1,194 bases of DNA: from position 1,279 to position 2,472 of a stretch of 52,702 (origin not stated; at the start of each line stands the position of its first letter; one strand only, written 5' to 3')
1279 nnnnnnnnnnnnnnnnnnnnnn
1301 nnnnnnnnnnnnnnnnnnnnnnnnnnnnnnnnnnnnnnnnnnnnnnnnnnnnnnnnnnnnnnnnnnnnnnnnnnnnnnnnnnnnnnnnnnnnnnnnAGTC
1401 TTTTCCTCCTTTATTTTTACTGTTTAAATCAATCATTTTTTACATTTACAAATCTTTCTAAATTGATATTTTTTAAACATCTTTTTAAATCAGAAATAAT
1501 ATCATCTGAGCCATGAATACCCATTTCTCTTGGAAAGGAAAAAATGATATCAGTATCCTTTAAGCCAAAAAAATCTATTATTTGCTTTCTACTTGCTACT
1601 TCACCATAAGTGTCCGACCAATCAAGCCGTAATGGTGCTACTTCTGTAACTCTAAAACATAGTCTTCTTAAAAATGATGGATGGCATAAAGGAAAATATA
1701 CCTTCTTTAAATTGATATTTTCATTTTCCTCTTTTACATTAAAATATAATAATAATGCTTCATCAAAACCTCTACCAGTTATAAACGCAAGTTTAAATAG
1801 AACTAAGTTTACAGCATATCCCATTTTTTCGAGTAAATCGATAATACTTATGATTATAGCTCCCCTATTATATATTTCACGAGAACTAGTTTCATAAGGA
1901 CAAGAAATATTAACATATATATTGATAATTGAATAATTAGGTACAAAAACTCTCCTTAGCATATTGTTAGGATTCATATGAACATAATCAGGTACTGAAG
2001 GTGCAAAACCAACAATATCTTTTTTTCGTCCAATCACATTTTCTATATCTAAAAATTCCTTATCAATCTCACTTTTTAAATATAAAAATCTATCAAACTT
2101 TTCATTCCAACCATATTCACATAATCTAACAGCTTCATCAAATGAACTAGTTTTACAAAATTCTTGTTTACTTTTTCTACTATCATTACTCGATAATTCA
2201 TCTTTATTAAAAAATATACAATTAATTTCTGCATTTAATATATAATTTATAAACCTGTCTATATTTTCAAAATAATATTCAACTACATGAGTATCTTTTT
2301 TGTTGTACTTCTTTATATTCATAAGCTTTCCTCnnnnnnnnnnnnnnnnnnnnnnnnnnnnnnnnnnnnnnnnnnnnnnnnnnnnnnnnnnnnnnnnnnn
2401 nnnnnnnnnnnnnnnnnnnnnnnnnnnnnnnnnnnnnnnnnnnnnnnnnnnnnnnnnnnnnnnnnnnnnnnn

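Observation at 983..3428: tRNA-Leu-adjacent operon: CobS/MoxR-class AAA+ ATPase with a GKN Walker A, a 297-aa partner and a 137-aa orphan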

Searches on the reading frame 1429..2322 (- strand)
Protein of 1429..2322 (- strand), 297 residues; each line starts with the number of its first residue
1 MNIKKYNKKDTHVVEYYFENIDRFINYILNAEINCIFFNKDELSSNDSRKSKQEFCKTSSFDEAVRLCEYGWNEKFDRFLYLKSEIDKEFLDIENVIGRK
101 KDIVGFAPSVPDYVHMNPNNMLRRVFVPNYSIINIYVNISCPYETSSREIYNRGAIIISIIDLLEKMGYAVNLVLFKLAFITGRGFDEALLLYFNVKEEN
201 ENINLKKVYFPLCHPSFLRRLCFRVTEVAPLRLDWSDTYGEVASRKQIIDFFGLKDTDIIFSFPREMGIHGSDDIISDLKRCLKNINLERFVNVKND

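Call 4: search_protein_families(library=pfam, proteins=[window:1429-2322:-], max_evalue=1)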
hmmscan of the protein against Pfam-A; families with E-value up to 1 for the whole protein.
window:1429-2322:- (297 aa): 1 family
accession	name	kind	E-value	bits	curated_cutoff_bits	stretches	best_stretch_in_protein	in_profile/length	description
PF23822.1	DUF7192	-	9.4e-28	97.8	27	1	6-285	4-276/281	Domain of unknown function (DUF7192)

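Call 5: search_protein_families(library=phrogs, proteins=[window:1429-2322:-], max_evalue=1)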
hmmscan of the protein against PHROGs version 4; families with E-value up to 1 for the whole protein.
window:1429-2322:- (297 aa): 3 families
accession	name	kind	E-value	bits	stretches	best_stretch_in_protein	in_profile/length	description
phrog_1909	-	unknown function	3.1e-29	103.1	1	42-234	34-231/287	-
phrog_7005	-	unknown function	3.6e-06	27.5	1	102-228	103-223/281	-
phrog_35469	-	unknown function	0.0041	17.3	1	133-225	137-229/297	-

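Call 6: search_protein_families(library=padloc, proteins=[window:1429-2322:-], max_evalue=1)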
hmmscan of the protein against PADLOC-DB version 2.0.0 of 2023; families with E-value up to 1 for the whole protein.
window:1429-2322:- (297 aa): 0 families

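Call 7: search_protein_families(library=ncbifam, proteins=[window:1429-2322:-], max_evalue=1)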
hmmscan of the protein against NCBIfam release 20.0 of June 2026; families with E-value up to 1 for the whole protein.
window:1429-2322:- (297 aa): 0 families

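Call 10: find_homologous_proteins(query=window:1429-2322:-)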
Query window:1429-2322:- (297 aa): 34 proteins with E <= 0.001 among 842 candidates.
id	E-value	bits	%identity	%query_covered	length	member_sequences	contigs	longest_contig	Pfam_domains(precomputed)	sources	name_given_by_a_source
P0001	1.3e-187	640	100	95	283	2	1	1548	PF23822.2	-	-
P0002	2.7e-84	301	51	99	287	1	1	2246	PF23822.2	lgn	-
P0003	4.0e-84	301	51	97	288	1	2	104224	PF23822.2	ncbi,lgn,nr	ncbi:MAG: hypothetical protein Q4D02_03875 [Clostridia bacterium]|nr:hypothetical protein [Clostridi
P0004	6.2e-83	297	53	97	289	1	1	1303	PF23822.2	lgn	-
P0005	1.2e-82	296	50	98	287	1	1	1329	PF23822.2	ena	-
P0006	6.0e-82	293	50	97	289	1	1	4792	PF23822.2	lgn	-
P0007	4.3e-80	287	51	97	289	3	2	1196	PF23822.2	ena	-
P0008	4.3e-77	278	49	99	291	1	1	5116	PF23822.2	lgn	-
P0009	2.8e-75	272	49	98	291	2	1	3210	PF23822.2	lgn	-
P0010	3.5e-74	268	48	99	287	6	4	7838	PF23822.2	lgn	-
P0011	1.0e-72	263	48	98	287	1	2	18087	PF23822.2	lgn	-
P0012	4.5e-72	261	48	98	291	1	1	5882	PF23822.2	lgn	-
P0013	1.0e-71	260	47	98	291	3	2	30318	PF23822.2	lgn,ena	-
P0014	2.6e-70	255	44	96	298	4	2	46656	PF23822.2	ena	-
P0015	7.7e-68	247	46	94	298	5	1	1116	PF23822.2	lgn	-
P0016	1.4e-55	207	40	98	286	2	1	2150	PF23822.2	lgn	-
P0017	8.2e-53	198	40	97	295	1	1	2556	PF23822.2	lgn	-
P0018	3.4e-50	189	38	95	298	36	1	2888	PF23822.2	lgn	-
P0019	3.1e-49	186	38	97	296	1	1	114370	PF23822.2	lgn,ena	-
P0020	3.5e-48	183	38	92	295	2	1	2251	PF23822.2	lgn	-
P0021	5.5e-48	182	39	98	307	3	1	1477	PF23822.2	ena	-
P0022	7.9e-46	175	38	95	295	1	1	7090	PF23822.2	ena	-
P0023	1.0e-45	174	35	95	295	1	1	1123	PF23822.2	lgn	-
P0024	3.2e-45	173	37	93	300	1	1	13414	PF23822.2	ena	-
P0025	4.7e-45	172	36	98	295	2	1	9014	PF23822.2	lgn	-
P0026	5.4e-42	162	36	95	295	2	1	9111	PF23822.2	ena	-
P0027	7.8e-42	162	38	95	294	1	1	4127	PF23822.2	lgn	-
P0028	1.2e-41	161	35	92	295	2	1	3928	PF23822.2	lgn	-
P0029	1.7e-41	161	34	97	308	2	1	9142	PF23822.2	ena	-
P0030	5.3e-22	97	31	79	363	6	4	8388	PF23822.2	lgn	-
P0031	7.8e-20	90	33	69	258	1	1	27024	PF23822.2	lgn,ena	-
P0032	3.9e-17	81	30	67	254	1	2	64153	PF23822.2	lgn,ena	-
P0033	3.1e-10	58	30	67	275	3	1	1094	PF23822.2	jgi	-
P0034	1.6e-9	56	29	75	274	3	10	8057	PF23822.2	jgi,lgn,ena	-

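Call 17: search_dna_similar(query=window:1429-2322:-, collection=phages, mode=protein, max_rows=30, max_evalue=0.001, rows=spread)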
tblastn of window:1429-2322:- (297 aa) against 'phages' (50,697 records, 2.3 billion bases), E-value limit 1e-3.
Records with a match: 243; places in all: 243; records where one place covers at least 80% of the query: 199.
Best place of each record, by identity: <60% 243.
By first word of the organism name: Staphylococcus 236; Rhizobium 3; Lactobacillus 2; Clostridium 1; Enterococcus 1.
By host as written in the record: Staphylococcus aureus 85; - 29; Staphylococcus sp. 17; Staphylococcus carnosus TM300 17; Staphylococcus xylosus M1997-2/10 8; Staphylococcus aureus ATCC 25923 6; Staphylococcus 6; Staphylococcus aureus strain 6409 4; and 48 more.
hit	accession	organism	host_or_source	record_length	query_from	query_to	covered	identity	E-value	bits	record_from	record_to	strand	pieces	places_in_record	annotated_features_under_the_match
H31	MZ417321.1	Staphylococcus phage PG-2021_18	Staphylococcus xylosus M1997-2/10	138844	28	284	87%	32.8%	9e-19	92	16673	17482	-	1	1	record has no annotation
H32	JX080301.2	Staphylococcus phage A3R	Staphylococcus aureus strain R19930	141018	28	284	87%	32.3%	7e-19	92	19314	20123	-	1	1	hypothetical protein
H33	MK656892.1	Staphylococcus phage vBSP-A2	Staphylococcus aureus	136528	28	284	87%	32.3%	7e-19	92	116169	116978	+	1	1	hypothetical protein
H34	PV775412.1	Staphylococcus phage EMS22-2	Staphylococcus aureus ATCC 25923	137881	28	284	87%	32.3%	7e-19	92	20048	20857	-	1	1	hypothetical protein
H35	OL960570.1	Staphylococcus phage APTC_SA_13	Staphylococcus aureus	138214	28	284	87%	32.3%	7e-19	92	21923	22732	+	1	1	hypothetical protein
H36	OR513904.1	Staphylococcus phage vB_SauH-Ge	Staphylococcus aureus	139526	28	284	87%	32.3%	7e-19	92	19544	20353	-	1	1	hypothetical protein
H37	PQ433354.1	Staphylococcus phage vB_St-106P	Staphylococcus aureus 106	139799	28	284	87%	32.3%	7e-19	92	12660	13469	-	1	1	hypothetical protein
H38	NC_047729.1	Staphylococcus phage IME-SA1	Staphylococcus aureus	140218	28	284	87%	32.3%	7e-19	92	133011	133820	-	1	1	hypothetical protein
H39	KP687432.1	Staphylococcus phage IME-SA2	Staphylococcus aureus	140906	28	284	87%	32.3%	7e-19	92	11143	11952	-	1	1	hypothetical protein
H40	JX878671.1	Staphylococcus phage JD007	Staphylococcus aureus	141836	28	284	87%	32.3%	7e-19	92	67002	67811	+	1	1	hypothetical protein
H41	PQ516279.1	Staphylococcus phage vB_Q1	Staphylococcus sp.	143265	28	284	87%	32.3%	7e-19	92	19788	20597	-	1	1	hypothetical protein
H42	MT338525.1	Staphylococcus phage SAM1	Staphylococcus aureus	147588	28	284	87%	32.3%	7e-19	92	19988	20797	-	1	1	hypothetical protein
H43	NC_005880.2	Staphylococcus phage K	Staphylococcus aureus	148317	28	284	87%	32.3%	7e-19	92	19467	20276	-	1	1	hypothetical protein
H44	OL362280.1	Staphylococcus phage SA4_Green-2022a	Staphylococcus aureus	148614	28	284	87%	32.3%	7e-19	92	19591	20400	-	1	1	hypothetical protein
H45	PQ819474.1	Staphylococcus phage sv_nwjns6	Staphylococcus aureus ATCC BAA-44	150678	28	284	87%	32.3%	7e-19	92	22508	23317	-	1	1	hypothetical protein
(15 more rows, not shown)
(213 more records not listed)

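Call 20: find_encoding_contigs(protein=P0003, flank=10000, max_places=2)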
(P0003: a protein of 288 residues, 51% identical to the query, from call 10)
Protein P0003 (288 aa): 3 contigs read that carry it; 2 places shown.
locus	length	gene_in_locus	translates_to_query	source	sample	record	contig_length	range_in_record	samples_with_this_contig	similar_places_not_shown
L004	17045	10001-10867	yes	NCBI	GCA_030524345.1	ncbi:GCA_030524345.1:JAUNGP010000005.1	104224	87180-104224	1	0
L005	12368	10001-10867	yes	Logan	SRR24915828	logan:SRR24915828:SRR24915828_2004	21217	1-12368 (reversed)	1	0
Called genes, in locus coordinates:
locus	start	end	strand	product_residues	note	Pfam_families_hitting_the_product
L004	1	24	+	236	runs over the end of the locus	PF00696:AA_kinase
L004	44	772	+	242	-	PF03703:bPH_2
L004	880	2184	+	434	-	PF22599:SecDF_P1_head, PF02355:SecD_SecF_C, PF03176:MMPL (weak)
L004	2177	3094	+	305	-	PF02355:SecD_SecF_C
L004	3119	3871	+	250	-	PF13828:DUF4190, PF11611:DUF4352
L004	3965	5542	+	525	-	-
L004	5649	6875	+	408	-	PF01183:Glyco_hydro_25, PF23473:LysM3_LYK4_5 (faint), PF01476:LysM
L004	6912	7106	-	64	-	PF14020:DUF4236 (weak)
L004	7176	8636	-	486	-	-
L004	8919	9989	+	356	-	PF00004:AAA, PF07728:AAA_5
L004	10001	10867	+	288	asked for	PF23822:DUF7192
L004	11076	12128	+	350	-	-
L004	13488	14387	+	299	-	PF04055:Radical_SAM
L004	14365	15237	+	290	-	PF04055:Radical_SAM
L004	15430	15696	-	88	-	PF14198:TnpV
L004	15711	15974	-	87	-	-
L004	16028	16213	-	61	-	-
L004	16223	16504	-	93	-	PF00239:Resolvase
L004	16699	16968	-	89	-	-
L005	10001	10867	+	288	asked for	PF23822:DUF7192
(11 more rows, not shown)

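Call 21: find_encoding_contigs(protein=P0019, flank=10000, max_places=2)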
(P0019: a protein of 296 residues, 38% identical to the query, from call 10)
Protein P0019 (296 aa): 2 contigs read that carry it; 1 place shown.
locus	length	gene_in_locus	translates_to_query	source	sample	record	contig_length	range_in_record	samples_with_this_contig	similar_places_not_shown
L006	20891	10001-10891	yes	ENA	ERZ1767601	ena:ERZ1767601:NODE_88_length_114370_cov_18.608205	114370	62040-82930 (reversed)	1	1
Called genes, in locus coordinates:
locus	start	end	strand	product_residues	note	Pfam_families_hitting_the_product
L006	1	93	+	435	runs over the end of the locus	PF00768:Peptidase_S11, PF13354:Beta-lactamase2 (weak)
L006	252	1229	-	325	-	PF03816:LytR_cpsA_psr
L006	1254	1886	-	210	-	PF02674:Colicin_V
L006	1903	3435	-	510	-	PF18975:DUF5711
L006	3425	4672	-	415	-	PF05496:RuvB_N, PF14532:Sigma54_activ_2 (weak), PF13173:AAA_14 (weak), PF00004:AAA, PF07728:AAA_5 (weak), PF16193:AAA_assoc_2, PF12002:MgsA_C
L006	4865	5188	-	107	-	PF14020:DUF4236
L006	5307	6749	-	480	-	-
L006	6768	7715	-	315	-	-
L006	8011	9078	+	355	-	PF07728:AAA_5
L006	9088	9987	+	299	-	PF23822:DUF7192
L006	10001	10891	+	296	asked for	PF23822:DUF7192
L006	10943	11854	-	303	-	PF02779:Transket_pyr, PF02780:Transketolase_C, PF22613:Transketolase_C_1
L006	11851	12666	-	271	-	PF00456:Transketolase_N, PF13292:DXP_synthase_N, PF09364:XFP_N, PF00676:E1_dh, PF02775:TPP_enzyme_C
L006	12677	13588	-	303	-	PF02588:YitT_membrane, PF10035:DUF2179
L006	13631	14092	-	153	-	PF04101:Glyco_tran_28_C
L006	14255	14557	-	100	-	-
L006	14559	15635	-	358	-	PF04055:Radical_SAM, PF16199:Radical_SAM_C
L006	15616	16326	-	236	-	PF14622:Ribonucleas_3_3, PF00636:Ribonuclease_3, PF00035:dsrm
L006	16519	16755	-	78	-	PF00550:PP-binding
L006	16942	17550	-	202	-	PF01832:Glucosaminidase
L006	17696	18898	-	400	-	PF00009:GTP_EFTU, PF03144:GTP_EFTU_D2, PF03143:GTP_EFTU_D3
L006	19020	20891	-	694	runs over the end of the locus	PF00009:GTP_EFTU, PF03144:GTP_EFTU_D2, PF22042:EF-G_D2, PF14492:EFG_III, PF16658:RF3_C (weak), PF03764:EFG_IV, PF00679:EFG_C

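Call 22: find_encoding_contigs(protein=P0014, flank=8000, max_places=2)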
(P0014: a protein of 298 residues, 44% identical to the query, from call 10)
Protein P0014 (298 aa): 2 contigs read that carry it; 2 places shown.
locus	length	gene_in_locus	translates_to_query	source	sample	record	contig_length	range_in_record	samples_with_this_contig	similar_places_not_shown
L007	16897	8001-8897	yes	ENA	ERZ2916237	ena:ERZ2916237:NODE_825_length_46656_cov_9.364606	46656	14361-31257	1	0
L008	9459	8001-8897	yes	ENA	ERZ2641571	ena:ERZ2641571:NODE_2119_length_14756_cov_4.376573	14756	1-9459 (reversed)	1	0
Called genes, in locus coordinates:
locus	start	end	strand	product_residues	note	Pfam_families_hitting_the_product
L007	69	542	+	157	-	-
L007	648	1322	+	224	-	PF01209:Ubie_methyltran (weak), PF05175:MTS, PF13489:Methyltransf_23, PF03848:TehB, PF13649:Methyltransf_25, PF13847:Methyltransf_31, PF08241:Methyltransf_11, PF08242:Methyltransf_12, +1 more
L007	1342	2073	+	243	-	PF00849:PseudoU_synth_2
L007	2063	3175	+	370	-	PF03462:PCRF, PF00472:RF-1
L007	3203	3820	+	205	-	-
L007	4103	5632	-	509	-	-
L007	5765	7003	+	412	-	PF00004:AAA (weak), PF07728:AAA_5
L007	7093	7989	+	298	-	PF23822:DUF7192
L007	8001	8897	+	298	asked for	PF23822:DUF7192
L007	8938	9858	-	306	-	PF00849:PseudoU_synth_2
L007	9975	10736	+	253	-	PF03602:Cons_hypoth95 (weak), PF05175:MTS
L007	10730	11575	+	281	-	PF00590:TP_methylase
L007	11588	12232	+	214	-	PF01351:RNase_HII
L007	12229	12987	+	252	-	PF03372:Exo_endo_phos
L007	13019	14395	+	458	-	-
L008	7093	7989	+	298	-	PF23822:DUF7192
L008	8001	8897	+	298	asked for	PF23822:DUF7192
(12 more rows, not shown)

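Call 23: find_encoding_contigs(protein=P0013, flank=8000, max_places=2)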
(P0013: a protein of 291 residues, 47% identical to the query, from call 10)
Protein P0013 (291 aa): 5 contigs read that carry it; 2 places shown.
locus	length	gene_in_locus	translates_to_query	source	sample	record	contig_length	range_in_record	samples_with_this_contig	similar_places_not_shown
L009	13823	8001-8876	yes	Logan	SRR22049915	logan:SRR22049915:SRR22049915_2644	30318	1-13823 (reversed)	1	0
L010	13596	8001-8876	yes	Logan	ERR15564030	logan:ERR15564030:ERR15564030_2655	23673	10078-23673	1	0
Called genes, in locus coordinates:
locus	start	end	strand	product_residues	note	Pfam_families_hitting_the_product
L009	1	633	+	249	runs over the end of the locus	PF13828:DUF4190, PF11611:DUF4352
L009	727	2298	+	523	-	-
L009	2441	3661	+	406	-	PF01183:Glyco_hydro_25, PF23473:LysM3_LYK4_5 (faint), PF01476:LysM, PF23462:LysM3_NFP (faint), PF01476:LysM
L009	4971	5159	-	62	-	PF14020:DUF4236 (weak)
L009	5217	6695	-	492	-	-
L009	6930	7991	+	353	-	PF07728:AAA_5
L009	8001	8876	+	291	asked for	PF23822:DUF7192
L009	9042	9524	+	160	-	-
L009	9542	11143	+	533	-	PF00664:ABC_membrane, PF00005:ABC_tran, PF13304:AAA_21 (faint)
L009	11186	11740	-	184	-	-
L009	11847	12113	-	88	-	-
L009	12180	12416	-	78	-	-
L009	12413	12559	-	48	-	-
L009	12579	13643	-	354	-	PF07690:MFS_1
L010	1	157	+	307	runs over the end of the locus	PF02355:SecD_SecF_C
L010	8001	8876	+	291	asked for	PF23822:DUF7192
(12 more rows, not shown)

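Call 24: find_encoding_contigs(protein=P0032, flank=8000, max_places=2)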
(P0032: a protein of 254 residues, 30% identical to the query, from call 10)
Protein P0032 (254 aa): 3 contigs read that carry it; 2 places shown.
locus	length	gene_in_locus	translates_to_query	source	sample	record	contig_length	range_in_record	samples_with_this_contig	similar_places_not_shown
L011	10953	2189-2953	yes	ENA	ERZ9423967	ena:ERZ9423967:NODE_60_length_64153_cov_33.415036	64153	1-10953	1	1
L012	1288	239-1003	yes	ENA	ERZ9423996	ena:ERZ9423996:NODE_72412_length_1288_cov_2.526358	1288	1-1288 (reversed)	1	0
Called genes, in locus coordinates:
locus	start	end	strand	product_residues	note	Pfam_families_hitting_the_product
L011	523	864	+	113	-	-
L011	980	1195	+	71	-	-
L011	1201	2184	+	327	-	PF00004:AAA, PF07728:AAA_5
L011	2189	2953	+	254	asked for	PF23822:DUF7192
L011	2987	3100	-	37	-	-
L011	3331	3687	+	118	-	-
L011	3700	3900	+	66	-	-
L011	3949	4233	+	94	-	-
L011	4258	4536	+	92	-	-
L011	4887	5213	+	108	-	-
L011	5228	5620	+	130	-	-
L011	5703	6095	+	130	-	-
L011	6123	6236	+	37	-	-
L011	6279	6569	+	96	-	-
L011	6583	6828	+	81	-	-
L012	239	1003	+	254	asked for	PF23822:DUF7192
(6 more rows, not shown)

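Call 25: find_encoding_contigs(protein=P0031, flank=8000, max_places=2)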
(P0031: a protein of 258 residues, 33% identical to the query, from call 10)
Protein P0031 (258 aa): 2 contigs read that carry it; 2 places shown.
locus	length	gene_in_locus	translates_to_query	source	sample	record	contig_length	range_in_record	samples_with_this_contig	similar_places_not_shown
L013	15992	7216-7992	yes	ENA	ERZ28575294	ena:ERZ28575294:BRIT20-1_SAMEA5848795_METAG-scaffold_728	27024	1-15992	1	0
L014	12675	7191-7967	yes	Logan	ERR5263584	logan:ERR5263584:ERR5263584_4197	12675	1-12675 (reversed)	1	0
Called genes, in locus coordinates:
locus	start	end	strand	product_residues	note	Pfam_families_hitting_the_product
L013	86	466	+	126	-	-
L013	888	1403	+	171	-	PF13392:HNH_3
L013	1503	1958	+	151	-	-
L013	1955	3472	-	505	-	-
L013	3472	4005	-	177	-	-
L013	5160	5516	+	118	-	-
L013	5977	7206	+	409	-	PF07728:AAA_5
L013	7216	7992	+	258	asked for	PF23822:DUF7192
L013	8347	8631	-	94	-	-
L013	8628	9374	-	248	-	PF01170:UPF0020 (faint), PF01555:N6_N4_Mtase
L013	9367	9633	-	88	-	-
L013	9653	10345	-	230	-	-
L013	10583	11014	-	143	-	-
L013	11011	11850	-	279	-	PF01507:PAPS_reduct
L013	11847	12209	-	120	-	-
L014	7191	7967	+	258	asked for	PF23822:DUF7192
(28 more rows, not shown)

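Call 32: search_solved_structures(query=A1, max_evalue=10)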
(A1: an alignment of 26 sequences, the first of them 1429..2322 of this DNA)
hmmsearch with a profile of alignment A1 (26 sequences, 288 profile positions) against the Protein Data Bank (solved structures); distinct sequences matched with E-value up to 10: 0.

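Call 40: predict_structure(alignment_id=A1)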
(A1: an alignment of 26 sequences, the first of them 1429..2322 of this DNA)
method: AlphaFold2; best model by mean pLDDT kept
length: 297 residues; sequences in the alignment: 26
mean_pLDDT: 84.7   pTM: 0.82
mean pLDDT of the five models: 84.7, 84.4, 83.1, 82.2, 82.1
residues with pLDDT >= 90: 148; 70-90: 99; 50-70: 49; < 50: 1
segments of 3 or more residues with pLDDT < 50: none
pLDDT, mean of each block of 10 residues (from residue 1): 92 93 93 89 70 74 92 90 89 56 57 67 59 93 90 95 89 94 86 91 90 91 94 87 91 88 94 92 85 64
secondary structure, 60 per line:
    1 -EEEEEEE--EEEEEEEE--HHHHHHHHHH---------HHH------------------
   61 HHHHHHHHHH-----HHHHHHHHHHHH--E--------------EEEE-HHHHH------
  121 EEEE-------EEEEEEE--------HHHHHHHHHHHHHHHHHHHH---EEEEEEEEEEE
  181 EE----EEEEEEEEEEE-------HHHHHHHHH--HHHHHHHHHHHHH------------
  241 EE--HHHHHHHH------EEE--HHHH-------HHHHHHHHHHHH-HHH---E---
elements in order: E2-8 E11-18 H21-30 H61-70 H76-87 E105-108 H110-114 E121-124 E132-138 H147-166 E170-182 E187-197 H205-213 H216-228 H245-252 E259-261 H264-267 H275-286

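Call 43: fold_search(model_id=the predicted structure, library=pdb)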
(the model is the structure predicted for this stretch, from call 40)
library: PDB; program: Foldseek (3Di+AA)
matches with E <= 10: 865; with E <= 0.001: 0
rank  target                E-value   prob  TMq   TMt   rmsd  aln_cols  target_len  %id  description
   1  9qh6_G                1.4e-03  0.87  0.27  0.28  14.8       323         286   10  NorQ in complex with NorD VWA domain from Paracoccus denitrificans (released 2026-03-25)
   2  9qhd_G                7.0e-03  0.69  0.22  0.24  12.9       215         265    9  NorQD complex state 1 from Jhaorihella thermophila (released 2026-03-25)
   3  4c2b_G                2.8e-02  0.33  0.18  0.25  11.5       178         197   13  Crystal Structure of High-Affinity von Willebrand Factor A1 domain with Disulfide Mutation in Complex with High Affini (released 2014-01-08)
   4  9qhe_G                4.6e-02  0.44  0.21  0.25  14.0       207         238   12  NorQD complex state 2 from Jhaorihella thermophila (released 2026-03-25)
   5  9qh8_G                5.5e-02  0.72  0.25  0.28  13.0       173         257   11  reduced NorQ-NorD VWA domain complex from Paracoccus denitrificans (released 2026-03-25)
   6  9qhg_G                5.9e-02  0.41  0.22  0.26  12.8       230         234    7  NorQD complex state 4 from Jhaorihella thermophila (released 2026-03-25)
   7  4d0g_A                5.9e-02  0.06  0.12  0.16  15.6       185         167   14  Structure of Rab14 in complex with Rab-Coupling Protein (RCP) (released 2015-05-20)
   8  8bh3_C                7.0e-02  0.12  0.15  0.09  12.0       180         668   13  DNA-PK Ku80 mediated dimer bound to PAXX (released 2023-06-07)
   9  4hlq_B                7.0e-02  0.08  0.12  0.18  15.9       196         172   12  Crystal structure of human rab1b bound to GDP and BEF3 in complex with the GAP domain of TBC1D20 from homo sapiens (released 2013-01-16)
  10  4drz                  8.4e-02  0.05  0.11  0.16  16.2       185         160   14  Crystal structure of human RAB14 (released 2012-02-29)
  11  1fns_A                1.0e-01  0.13  0.17  0.23  11.8       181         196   13  CRYSTAL STRUCTURE OF THE VON WILLEBRAND FACTOR (VWF) A1 DOMAIN I546V MUTANT IN COMPLEX WITH THE FUNCTION BLOCKING FAB  (released 2000-10-18)
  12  3hxo_A                1.1e-01  0.14  0.17  0.23  11.7       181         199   13  Crystal Structure of Von Willebrand Factor (VWF) A1 Domain in Complex with DNA Aptamer ARC1172, an Inhibitor of VWF-Pl (released 2009-11-17)
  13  7ex6_D                1.1e-01  0.08  0.12  0.18  16.3       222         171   11  Crystal structure of Ebinur Lake virus cap snatching endonuclease in complex with inhibitor 11 (released 2022-02-16)
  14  2hv8_A                1.1e-01  0.05  0.12  0.15  16.0       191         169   11  Crystal structure of GTP-bound Rab11 in complex with FIP3 (released 2006-11-21)
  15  4i1o_A                1.2e-01  0.04  0.11  0.14  17.2       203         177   10  Crystal structure of the Legionella pneumophila GAP domain of LepB in complex with Rab1b bound to GDP and BeF3 (released 2013-01-16)
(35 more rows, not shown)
